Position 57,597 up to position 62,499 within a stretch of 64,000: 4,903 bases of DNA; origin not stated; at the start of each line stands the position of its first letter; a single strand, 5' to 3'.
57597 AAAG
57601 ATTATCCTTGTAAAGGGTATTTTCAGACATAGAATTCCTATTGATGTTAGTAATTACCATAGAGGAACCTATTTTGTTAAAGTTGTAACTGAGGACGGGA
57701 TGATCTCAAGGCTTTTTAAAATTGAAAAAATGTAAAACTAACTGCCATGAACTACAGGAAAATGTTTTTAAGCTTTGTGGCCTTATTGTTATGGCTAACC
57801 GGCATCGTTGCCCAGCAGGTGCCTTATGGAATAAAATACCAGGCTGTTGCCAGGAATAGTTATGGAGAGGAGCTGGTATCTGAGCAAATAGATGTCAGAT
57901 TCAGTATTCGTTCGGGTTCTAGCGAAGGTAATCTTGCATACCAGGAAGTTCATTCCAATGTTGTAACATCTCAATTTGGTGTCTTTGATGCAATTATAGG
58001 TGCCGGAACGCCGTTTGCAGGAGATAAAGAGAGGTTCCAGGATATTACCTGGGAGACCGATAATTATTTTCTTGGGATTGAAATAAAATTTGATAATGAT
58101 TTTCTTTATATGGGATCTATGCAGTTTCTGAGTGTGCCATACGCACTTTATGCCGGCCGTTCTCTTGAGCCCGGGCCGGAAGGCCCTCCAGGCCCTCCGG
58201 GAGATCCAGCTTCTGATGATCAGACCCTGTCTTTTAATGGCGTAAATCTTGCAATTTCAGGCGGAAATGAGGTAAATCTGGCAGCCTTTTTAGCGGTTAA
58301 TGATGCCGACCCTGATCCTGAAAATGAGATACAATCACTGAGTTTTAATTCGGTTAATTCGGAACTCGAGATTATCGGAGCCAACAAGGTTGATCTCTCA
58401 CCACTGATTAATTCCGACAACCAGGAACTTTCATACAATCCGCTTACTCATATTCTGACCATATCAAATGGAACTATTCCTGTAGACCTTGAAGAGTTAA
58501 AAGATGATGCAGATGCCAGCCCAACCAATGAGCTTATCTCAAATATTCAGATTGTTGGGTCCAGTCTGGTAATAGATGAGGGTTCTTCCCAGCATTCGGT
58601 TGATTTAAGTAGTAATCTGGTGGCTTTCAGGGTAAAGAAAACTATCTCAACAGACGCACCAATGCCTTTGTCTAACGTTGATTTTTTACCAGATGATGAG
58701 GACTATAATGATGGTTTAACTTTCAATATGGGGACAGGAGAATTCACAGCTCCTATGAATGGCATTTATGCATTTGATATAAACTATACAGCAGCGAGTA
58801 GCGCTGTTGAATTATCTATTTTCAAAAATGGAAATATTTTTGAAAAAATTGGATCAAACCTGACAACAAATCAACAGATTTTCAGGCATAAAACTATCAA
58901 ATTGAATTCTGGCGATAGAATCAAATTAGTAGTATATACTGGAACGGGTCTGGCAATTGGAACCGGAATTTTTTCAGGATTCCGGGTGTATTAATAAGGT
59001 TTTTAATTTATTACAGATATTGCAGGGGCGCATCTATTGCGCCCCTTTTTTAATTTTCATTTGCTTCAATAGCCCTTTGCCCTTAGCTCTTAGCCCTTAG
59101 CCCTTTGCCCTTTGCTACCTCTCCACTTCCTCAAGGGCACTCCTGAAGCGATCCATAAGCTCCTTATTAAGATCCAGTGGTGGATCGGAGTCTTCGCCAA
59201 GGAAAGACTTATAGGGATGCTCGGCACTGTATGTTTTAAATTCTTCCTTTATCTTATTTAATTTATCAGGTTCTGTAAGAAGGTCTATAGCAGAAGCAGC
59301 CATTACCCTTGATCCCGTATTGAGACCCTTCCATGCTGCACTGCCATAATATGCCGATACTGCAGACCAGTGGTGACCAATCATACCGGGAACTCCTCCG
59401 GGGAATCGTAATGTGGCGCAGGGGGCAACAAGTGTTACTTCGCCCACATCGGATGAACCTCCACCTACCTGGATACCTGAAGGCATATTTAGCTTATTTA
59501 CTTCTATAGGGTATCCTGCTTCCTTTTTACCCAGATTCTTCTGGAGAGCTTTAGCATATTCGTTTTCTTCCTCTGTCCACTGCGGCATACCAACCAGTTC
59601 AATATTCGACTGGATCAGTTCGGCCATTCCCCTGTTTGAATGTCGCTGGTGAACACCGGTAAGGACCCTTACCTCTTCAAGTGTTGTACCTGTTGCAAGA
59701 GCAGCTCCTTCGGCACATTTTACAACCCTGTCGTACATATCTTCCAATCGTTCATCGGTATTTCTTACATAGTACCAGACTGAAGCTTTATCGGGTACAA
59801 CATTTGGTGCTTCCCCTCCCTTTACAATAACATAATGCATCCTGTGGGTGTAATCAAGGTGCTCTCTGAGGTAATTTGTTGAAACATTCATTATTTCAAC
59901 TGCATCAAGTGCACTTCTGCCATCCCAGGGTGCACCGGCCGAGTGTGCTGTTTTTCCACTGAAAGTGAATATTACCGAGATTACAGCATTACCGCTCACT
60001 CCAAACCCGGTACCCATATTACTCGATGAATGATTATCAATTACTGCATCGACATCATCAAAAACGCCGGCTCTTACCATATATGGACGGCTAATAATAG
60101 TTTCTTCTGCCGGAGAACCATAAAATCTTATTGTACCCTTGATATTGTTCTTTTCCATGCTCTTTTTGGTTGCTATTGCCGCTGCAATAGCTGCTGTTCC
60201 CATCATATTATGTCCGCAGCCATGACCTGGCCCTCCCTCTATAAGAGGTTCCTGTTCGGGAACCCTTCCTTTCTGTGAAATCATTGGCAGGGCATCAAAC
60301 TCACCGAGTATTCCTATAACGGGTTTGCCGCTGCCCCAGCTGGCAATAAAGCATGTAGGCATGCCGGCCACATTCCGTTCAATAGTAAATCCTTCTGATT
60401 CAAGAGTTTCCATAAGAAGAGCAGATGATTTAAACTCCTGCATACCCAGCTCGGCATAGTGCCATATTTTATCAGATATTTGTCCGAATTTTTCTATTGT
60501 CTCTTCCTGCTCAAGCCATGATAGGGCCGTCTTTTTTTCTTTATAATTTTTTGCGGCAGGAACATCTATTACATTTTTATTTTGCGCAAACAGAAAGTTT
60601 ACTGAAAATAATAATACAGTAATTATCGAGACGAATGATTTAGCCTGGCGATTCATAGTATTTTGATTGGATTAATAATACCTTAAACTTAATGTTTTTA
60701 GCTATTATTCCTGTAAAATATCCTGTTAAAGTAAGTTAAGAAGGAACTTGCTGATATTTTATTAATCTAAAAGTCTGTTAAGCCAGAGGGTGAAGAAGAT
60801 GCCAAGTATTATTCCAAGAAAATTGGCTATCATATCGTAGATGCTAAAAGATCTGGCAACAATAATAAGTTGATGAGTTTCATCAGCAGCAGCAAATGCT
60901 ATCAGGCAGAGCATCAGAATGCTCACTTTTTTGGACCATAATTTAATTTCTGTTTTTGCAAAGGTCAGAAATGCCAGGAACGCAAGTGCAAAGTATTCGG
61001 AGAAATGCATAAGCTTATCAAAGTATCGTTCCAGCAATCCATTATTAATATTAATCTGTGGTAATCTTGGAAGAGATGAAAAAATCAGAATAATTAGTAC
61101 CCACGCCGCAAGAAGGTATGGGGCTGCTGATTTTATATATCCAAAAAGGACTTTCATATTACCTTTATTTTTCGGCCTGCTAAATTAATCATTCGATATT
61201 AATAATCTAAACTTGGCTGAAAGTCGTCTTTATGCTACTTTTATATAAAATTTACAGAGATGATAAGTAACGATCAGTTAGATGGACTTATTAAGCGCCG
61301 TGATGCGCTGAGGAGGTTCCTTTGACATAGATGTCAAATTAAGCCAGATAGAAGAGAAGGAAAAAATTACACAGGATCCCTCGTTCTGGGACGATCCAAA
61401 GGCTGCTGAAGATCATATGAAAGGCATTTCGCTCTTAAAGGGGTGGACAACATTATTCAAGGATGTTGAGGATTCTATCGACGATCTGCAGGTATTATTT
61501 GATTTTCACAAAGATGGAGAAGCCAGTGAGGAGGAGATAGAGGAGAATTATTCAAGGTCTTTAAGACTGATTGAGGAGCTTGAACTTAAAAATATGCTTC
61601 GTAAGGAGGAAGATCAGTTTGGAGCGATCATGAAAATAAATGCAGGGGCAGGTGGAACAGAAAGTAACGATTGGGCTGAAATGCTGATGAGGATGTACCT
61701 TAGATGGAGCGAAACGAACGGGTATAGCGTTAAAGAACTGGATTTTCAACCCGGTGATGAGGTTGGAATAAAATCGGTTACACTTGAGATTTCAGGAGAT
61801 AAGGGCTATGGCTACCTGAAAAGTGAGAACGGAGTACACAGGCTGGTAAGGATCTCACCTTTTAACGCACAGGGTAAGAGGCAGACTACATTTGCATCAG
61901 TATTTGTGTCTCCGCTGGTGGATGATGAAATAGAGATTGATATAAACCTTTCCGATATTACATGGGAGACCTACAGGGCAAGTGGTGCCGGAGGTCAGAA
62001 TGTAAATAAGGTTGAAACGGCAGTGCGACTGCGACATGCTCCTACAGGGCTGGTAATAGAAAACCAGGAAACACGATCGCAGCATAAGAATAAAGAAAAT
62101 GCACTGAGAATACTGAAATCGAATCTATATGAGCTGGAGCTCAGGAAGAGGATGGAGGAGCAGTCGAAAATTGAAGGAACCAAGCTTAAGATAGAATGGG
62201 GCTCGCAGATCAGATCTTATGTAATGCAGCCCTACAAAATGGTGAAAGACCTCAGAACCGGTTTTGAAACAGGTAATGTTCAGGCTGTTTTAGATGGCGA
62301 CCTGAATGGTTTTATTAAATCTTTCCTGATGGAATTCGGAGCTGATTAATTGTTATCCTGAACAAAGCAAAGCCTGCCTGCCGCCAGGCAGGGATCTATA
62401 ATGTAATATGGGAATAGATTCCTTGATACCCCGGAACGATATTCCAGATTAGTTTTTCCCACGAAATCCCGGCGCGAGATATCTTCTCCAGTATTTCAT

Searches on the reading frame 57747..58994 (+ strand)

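Call 72: search_protein_families(library=pfam, proteins=[window:57747-58994:+], max_evalue=0.00001)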
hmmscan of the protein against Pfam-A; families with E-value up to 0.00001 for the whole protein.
window:57747-58994:+ (415 aa): 2 families
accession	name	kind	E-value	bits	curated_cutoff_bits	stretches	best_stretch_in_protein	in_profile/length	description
PF00386.27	C1q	-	1.9e-08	35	23.7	1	293-412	1-125/127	C1q domain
PF18573.7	BclA_C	-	6.9e-06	26.4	38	0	314-402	22-111/128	BclA C-terminal domain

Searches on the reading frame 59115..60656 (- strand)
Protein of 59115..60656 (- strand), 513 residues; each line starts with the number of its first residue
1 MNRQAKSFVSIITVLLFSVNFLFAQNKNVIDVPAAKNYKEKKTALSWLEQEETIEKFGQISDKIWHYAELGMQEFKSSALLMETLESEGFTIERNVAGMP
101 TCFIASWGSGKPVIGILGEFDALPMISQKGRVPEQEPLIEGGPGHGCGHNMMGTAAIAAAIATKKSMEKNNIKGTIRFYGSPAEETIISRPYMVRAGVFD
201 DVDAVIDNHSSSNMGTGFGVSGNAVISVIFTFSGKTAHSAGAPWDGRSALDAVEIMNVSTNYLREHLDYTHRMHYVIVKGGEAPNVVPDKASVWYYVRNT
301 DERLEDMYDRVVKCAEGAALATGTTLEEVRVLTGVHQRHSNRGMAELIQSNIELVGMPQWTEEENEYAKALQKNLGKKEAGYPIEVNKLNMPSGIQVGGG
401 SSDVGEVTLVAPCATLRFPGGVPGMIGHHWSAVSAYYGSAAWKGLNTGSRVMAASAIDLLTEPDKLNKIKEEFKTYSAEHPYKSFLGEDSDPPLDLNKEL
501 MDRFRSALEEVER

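Call 72: search_protein_families(library=pfam, proteins=[window:59115-60656:-], max_evalue=0.00001)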
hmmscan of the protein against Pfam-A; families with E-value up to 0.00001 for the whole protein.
window:59115-60656:- (513 aa): 2 families
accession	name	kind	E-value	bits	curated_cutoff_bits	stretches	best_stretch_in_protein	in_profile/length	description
PF01546.33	Peptidase_M20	-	5.5e-10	39.9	24.6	1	118-377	4-142/206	Peptidase family M20/M25/M40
PF07687.19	M20_dimer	-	2.7e-08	34.2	21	1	226-313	7-97/107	Peptidase dimerisation domain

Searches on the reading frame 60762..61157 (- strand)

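Call 72: search_protein_families(library=pfam, proteins=[window:60762-61157:-], max_evalue=0.00001)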
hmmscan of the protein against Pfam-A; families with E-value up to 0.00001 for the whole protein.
window:60762-61157:- (131 aa): 1 family
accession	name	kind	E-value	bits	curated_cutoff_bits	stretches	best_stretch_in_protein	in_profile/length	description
PF04892.17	VanZ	-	3.1e-13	50.9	30.1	1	16-125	5-124/126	VanZ like family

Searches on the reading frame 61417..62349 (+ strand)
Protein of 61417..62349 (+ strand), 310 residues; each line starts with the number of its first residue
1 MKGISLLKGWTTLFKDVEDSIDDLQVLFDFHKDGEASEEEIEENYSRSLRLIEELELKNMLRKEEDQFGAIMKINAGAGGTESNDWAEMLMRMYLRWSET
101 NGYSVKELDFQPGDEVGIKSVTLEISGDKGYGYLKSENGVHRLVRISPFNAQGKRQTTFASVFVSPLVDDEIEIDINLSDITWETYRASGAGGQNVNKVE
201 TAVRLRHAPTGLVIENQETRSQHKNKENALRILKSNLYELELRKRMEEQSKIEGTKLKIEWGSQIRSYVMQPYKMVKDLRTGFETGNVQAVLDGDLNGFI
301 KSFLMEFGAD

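Call 72: search_protein_families(library=pfam, proteins=[window:61417-62349:+], max_evalue=0.00001)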
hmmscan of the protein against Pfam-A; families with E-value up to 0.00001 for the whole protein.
window:61417-62349:+ (310 aa): 2 families
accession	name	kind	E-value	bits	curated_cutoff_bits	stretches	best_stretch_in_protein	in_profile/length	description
PF03462.23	PCRF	-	1.2e-45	156.1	24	1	6-162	33-194/194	PCRF domain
PF00472.26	RF-1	-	4.6e-40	136.6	35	1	170-280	1-116/116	RF-1 domain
